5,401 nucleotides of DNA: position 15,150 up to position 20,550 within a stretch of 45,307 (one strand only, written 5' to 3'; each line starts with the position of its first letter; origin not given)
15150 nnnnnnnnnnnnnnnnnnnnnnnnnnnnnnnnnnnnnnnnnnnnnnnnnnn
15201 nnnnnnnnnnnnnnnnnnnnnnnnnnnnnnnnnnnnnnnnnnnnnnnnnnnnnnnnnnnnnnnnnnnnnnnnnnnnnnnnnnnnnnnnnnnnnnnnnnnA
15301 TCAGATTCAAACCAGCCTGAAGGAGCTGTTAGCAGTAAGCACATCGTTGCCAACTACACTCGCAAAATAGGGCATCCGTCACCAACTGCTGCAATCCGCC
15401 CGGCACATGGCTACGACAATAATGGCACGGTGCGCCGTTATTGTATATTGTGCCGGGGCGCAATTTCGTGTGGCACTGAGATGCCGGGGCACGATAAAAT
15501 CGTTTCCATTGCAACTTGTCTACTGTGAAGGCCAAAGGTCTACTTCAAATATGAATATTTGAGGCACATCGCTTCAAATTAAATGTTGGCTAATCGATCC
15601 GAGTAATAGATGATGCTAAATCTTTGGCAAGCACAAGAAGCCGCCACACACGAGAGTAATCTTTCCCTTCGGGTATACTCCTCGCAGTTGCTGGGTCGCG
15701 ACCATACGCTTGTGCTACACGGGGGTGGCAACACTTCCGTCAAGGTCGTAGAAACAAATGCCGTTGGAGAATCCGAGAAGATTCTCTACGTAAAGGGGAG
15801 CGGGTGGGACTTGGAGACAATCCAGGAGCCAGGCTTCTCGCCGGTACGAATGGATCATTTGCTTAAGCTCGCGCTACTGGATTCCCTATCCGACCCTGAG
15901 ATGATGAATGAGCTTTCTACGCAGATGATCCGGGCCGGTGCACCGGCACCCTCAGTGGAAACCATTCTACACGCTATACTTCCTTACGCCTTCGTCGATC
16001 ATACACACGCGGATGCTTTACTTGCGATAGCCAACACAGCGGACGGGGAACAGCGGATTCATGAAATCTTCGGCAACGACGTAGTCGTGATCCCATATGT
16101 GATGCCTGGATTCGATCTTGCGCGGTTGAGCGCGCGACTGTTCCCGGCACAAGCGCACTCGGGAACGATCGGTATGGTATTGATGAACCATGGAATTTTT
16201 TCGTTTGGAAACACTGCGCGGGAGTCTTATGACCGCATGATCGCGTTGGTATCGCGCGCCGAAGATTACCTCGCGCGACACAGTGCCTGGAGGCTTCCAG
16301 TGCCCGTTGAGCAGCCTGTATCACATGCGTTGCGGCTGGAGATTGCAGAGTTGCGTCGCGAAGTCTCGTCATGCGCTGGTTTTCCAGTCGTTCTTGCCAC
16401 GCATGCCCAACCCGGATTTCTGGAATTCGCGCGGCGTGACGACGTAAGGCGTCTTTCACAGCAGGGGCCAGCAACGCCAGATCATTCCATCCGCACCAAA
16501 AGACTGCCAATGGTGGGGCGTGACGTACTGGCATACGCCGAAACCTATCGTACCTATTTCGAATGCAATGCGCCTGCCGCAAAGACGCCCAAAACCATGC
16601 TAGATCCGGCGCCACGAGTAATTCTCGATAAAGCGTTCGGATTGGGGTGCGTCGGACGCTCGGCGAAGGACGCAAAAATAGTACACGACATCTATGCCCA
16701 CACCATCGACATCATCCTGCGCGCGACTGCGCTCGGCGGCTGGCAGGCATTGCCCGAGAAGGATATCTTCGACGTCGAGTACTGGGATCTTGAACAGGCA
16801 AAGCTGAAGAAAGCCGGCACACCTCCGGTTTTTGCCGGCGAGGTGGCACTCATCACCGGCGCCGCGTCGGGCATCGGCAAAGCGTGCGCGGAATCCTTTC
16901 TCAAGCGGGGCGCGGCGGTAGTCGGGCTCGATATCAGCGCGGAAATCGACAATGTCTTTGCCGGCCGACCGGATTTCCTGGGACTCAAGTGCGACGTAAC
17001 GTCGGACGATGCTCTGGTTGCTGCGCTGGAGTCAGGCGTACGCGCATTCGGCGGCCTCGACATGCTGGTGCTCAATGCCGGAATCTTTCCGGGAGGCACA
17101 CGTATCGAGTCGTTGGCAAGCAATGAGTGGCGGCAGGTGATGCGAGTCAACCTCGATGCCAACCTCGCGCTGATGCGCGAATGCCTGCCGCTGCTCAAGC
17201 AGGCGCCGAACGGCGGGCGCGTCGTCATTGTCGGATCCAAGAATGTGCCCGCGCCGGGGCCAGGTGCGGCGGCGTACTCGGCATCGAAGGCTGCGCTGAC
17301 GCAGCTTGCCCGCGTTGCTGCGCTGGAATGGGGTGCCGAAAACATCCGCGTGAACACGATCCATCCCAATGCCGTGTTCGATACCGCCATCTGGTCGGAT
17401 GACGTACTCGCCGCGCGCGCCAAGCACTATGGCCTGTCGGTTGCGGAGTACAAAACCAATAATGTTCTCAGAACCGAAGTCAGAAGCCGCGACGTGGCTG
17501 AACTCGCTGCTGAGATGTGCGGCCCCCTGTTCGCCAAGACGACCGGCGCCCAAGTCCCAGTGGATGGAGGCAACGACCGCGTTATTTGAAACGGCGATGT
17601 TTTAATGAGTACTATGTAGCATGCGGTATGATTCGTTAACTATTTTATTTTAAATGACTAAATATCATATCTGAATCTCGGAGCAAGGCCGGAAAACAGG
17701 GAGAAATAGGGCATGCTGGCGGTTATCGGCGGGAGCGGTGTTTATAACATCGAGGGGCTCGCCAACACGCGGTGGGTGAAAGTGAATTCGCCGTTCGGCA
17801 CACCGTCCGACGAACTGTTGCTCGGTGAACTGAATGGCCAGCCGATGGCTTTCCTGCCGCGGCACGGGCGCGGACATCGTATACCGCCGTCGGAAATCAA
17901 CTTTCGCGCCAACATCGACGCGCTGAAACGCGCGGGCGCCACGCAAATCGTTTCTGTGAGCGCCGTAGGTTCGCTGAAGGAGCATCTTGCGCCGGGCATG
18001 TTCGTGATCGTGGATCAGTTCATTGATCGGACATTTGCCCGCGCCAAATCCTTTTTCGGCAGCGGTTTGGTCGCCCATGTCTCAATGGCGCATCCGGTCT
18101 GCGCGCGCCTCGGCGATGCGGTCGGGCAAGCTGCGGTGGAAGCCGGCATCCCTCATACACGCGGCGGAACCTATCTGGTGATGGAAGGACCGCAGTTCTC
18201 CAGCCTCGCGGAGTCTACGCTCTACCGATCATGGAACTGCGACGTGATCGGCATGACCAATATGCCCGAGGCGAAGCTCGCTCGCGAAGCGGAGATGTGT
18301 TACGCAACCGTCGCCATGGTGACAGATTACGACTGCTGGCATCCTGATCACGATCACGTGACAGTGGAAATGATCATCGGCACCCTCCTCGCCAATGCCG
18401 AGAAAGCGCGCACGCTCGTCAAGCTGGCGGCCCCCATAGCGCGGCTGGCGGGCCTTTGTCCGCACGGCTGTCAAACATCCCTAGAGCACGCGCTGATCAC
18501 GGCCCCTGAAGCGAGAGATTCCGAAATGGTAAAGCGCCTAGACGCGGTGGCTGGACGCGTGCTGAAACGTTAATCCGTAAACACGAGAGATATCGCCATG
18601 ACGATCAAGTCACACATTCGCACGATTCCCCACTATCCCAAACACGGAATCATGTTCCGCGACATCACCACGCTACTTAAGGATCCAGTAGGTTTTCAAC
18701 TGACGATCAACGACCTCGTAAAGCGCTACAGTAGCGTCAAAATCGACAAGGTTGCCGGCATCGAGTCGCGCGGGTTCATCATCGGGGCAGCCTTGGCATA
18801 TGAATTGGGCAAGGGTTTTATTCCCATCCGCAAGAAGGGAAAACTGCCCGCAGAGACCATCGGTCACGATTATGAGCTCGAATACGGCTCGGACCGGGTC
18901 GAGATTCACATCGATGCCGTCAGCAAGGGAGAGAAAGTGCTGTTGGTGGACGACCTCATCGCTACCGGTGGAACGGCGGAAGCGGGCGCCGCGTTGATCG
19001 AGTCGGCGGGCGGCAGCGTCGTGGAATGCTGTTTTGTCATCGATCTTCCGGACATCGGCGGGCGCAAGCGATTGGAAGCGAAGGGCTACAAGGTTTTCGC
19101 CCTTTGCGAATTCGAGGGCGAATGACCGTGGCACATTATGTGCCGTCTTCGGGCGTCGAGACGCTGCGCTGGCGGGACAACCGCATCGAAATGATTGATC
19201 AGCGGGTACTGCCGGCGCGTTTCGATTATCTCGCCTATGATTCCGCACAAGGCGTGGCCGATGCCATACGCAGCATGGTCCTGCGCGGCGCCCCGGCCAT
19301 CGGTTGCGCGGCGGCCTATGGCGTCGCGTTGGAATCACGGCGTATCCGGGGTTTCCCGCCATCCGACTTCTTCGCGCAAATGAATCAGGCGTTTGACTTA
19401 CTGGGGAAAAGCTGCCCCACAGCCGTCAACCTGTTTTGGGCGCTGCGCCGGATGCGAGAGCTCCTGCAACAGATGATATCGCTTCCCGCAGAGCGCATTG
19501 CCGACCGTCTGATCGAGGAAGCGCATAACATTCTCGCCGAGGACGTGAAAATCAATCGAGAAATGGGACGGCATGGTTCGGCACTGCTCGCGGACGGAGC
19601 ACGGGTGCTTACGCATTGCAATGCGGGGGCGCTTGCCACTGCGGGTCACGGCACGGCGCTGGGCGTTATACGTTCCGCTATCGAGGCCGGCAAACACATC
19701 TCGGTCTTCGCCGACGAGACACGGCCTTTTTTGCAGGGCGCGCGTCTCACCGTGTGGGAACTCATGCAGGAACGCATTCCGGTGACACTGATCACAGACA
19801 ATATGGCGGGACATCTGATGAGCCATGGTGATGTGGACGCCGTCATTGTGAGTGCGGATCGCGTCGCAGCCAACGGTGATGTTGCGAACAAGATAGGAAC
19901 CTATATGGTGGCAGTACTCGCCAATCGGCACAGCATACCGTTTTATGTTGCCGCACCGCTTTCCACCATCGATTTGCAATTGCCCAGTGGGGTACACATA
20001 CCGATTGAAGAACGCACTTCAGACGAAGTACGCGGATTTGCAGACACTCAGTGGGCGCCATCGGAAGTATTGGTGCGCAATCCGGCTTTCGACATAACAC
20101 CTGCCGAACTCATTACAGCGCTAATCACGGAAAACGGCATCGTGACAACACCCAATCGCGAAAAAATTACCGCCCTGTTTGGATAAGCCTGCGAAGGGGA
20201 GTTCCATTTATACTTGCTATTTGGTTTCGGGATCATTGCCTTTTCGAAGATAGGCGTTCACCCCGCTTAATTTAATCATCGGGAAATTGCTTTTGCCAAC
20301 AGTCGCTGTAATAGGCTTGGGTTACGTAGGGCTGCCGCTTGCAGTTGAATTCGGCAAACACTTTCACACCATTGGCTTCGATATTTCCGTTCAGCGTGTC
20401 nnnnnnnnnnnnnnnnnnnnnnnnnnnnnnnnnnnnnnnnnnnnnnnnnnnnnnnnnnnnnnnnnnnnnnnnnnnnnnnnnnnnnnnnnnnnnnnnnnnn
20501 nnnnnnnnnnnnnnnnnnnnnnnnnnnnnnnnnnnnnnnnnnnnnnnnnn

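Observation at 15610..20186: Aldolase-SDR fusion plus mtnP-apt-mtnA reads as a DHAP-shunt salvage module, wedged inside the LPS locus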

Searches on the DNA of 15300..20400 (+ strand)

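Call 43: search_rna_families(source=window, start=15300, end=20400, threshold=evalue, max_evalue=1)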
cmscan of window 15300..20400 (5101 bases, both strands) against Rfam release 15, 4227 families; matches with E-value up to 1: 0.
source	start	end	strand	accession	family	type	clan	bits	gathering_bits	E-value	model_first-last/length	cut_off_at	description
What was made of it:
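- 17590..17712 (+): AT-rich 123-nt spacer between the fusion gene and mtnP. It holds one weak promoter-like match and no Rfam element. No Rfam hit at E<=1 (call 43).
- Tried and rejected: A permissive scan of 15300-20400 finds nothing (call 43).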

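Call 83: search_rna_families(sources=[L015, L020, L032, L038, L041, L067, L076], threshold=gathering)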
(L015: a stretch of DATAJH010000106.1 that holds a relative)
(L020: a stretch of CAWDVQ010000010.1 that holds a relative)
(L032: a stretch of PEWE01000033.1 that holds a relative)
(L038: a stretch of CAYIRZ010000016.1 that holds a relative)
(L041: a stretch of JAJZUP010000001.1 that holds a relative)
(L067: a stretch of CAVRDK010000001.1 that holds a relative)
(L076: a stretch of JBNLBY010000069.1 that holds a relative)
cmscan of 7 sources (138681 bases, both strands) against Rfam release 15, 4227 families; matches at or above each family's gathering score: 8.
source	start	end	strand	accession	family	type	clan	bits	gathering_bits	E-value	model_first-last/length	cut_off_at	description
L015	9894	9966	+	RF00005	tRNA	Gene; tRNA;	CL00001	74.9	29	3e-14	1-71/71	no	tRNA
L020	9885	9957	+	RF00005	tRNA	Gene; tRNA;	CL00001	74.9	29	3e-14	1-71/71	no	tRNA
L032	8654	8727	+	RF00005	tRNA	Gene; tRNA;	CL00001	65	29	1.6e-11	1-71/71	no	tRNA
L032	7985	8071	+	RF00005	tRNA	Gene; tRNA;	CL00001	62.7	29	6.9e-11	1-71/71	no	tRNA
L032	7605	7689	+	RF00005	tRNA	Gene; tRNA;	CL00001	62.2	29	9.5e-11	1-71/71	no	tRNA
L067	17563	17639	+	RF01734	Fluoride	Cis-reg; riboswitch;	-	49.4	34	2.3e-10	1-64/64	no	Fluoride riboswitch aptamer (crcB RNA motif)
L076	6583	6658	+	RF02228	sX9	Gene; sRNA;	-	48.3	44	3e-05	1-76/76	no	Xanthomonas sRNA sX9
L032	7730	7857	+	RF00391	RtT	Cis-reg;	-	46.1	45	2e-05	1-130/130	no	RtT RNA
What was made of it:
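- Tried and rejected: Seven linked loci show only tRNAs, a fluoride riboswitch elsewhere and one sX9-like hit (call 83).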

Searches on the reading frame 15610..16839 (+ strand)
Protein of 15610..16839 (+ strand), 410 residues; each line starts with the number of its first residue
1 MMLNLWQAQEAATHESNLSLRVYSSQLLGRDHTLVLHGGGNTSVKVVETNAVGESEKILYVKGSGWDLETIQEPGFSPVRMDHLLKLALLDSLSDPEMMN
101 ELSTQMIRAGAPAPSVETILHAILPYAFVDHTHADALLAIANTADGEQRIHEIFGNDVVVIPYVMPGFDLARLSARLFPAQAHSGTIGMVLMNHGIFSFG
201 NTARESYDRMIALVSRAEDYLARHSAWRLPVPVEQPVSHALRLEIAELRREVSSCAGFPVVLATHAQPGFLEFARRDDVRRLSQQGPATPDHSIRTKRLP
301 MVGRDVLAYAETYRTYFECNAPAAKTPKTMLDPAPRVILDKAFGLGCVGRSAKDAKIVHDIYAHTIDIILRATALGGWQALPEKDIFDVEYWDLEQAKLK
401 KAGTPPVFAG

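Call 29: search_protein_families(library=ncbifam, proteins=[window:15610-16839:+], max_evalue=1)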
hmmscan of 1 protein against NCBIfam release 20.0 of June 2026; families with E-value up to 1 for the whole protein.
window:15610-16839:+ (410 aa): 16 families
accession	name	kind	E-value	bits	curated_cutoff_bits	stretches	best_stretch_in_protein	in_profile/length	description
NF006196.0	PRK08324.2-4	equivalog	1.1e-186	622.1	831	1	2-410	1-409/657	bifunctional aldolase/short-chain dehydrogenase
NF006195.0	PRK08324.2-3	equivalog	1.1e-124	417.1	931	1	5-406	13-422/678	bifunctional aldolase/short-chain dehydrogenase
NF006197.0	PRK08324.2-5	equivalog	3e-114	382.5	627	1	2-403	1-412/583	bifunctional aldolase/short-chain dehydrogenase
NF006192.0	PRK08324.1-6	equivalog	2e-112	376.8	639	1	15-407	23-434/685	bifunctional aldolase/short-chain dehydrogenase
NF006194.0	PRK08324.2-2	equivalog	2.3e-98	330.6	686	1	14-403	20-433/703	bifunctional aldolase/short-chain dehydrogenase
NF006190.0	PRK08324.1-4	equivalog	2.5e-89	300.2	1014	1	2-408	2-425/689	bifunctional aldolase/short-chain dehydrogenase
NF006193.0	PRK08324.2-1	subfamily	5e-84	282.8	1213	1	9-410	18-456/705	bifunctional aldolase/short-chain dehydrogenase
TIGR02632.1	RhaD_aldol-ADH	equivalog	4.8e-76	256.6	567.75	1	22-408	5-412/676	bifunctional rhamnulose-1-phosphate aldolase/short-chain dehydrogenase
NF006189.0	PRK08324.1-3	equivalog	2.1e-71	241.3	634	1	4-406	12-434/701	bifunctional rhamnulose-1-phosphate aldolase/short-chain dehydrogenase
NF006191.0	PRK08324.1-5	equivalog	6.1e-61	206.7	1240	1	5-405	14-439/706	bifunctional aldolase/short-chain dehydrogenase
NF006188.0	PRK08324.1-1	equivalog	1.2e-55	189.1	1152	1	22-408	11-418/679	bifunctional aldolase/short-chain dehydrogenase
NF005451.0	PRK07044.1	subfamily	0.00092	18.3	207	1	184-237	167-220/256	aldolase II superfamily protein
TIGR03328.1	salvage_mtnB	equivalog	0.0024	17.4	137.05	1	156-207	123-175/194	methylthioribulose 1-phosphate dehydratase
NF002963.0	PRK03634.1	equivalog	0.014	14.5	170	1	153-210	175-228/274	rhamnulose-1-phosphate aldolase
NF006672.0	PRK09220.1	equivalog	0.028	13.8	226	1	157-212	136-192/209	methylthioribulose 1-phosphate dehydratase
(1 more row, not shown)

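Call 31: search_solved_structures(query=window:15610-16839:+, max_evalue=10, show_alignments=5)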
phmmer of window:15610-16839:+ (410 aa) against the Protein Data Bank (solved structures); distinct sequences matched with E-value up to 10: 10.
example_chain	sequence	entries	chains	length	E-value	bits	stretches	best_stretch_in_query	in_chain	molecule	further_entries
3m4r_A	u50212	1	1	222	1.7e-53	185.3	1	13-222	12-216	Uncharacterized protein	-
3itd_A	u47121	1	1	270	0.015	17.5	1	142-225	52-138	17beta-Hydroxysteroid dehydrogenase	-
3is3_A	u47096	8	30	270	0.015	17.5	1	142-225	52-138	17beta-hydroxysteroid dehydrogenase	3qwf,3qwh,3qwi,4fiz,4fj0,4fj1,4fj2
7yb1_D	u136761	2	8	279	0.043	16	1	175-225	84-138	Versicolorin reductase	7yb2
8hfj_A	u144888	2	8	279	0.044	15.9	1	175-225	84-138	Versicolorin reductase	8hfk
5leb_A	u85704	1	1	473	0.085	15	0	37-81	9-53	DDD_D12_06_D12_06_D12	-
1pvt_A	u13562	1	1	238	0.29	13.3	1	157-232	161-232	sugar-phosphate aldolase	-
5lec_A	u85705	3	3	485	0.35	13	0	37-81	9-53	DDD_D12_12_D12_12_D12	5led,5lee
5le2_A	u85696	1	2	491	0.6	12.2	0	37-81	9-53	DDD_D12_15_D12_15_D12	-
4jg2_A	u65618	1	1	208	1.4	11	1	297-350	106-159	Phage-related protein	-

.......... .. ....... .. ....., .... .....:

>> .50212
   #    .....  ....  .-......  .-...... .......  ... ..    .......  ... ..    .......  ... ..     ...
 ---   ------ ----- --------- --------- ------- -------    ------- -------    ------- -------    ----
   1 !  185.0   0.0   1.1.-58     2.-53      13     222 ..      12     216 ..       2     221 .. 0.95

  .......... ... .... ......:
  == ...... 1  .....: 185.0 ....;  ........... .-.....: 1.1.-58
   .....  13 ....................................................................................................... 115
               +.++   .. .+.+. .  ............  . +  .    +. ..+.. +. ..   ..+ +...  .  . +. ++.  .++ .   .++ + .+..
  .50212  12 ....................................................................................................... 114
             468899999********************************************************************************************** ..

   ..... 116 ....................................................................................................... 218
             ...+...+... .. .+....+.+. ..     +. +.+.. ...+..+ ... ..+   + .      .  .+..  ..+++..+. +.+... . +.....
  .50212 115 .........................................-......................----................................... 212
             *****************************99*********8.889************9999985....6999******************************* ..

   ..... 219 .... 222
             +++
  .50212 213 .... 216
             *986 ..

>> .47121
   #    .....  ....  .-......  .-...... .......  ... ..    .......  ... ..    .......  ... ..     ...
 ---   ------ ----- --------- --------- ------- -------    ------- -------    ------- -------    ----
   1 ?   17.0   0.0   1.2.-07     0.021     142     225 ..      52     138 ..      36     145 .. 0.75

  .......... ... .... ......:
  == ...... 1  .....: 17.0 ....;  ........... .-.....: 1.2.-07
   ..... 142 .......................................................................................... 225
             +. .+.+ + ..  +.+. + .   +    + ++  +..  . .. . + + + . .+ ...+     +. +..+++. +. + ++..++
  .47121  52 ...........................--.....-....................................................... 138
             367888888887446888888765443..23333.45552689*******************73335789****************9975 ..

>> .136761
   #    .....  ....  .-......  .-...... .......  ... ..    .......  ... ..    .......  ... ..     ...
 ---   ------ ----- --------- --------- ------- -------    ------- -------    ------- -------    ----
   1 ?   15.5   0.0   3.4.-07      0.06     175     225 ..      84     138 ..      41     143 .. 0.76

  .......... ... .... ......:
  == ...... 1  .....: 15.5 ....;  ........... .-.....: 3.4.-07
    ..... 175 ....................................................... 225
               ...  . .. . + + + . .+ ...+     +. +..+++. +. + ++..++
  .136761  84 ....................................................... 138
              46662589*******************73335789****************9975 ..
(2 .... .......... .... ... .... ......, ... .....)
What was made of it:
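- DrdA is not hit by this domain even at E<=10 (call 31).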
